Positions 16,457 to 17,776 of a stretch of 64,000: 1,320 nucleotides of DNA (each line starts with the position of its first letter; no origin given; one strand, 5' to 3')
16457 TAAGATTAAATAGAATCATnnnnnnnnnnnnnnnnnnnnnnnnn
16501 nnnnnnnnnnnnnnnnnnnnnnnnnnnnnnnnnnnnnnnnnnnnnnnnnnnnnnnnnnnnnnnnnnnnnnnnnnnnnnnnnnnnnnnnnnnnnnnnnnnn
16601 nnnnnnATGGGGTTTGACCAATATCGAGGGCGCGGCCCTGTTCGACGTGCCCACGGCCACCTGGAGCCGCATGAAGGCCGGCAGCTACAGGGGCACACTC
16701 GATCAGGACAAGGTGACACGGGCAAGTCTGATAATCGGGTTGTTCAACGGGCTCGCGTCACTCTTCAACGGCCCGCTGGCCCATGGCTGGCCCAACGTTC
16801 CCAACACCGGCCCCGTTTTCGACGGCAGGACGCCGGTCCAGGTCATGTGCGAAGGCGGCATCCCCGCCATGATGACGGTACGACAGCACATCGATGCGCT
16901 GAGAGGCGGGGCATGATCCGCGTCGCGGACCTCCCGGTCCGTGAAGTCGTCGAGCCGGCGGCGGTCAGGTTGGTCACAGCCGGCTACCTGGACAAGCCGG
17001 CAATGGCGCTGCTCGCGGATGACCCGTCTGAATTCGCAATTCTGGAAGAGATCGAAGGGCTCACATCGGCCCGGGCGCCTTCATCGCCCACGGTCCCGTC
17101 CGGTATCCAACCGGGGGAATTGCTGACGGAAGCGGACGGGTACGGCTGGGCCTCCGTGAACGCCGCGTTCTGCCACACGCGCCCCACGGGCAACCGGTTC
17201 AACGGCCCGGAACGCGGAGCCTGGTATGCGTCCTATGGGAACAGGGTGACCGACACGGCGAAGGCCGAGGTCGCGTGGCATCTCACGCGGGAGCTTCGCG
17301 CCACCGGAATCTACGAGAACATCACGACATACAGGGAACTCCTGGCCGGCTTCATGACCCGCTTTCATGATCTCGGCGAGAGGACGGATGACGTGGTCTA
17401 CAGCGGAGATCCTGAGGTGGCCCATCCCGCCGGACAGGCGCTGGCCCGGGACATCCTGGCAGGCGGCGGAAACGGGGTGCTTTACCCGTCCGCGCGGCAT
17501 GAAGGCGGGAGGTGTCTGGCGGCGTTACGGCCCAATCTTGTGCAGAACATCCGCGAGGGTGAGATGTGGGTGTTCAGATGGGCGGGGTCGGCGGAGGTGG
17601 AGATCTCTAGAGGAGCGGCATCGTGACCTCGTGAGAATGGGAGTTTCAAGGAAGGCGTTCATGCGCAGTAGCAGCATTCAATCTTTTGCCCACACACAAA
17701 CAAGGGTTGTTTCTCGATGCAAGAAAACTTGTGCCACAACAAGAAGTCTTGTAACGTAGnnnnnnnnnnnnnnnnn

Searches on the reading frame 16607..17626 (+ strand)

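Call 41: search_protein_families(library=pfam, proteins=[window:16607-17626:+], max_evalue=0.0001)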
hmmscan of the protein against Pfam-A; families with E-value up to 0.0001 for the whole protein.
window:16607-17626:+ (339 aa): 1 family
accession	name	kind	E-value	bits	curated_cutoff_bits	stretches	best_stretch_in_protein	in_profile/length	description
PF08808.17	RES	-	8.4e-21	75.1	23.2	1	180-325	9-156/157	RES domain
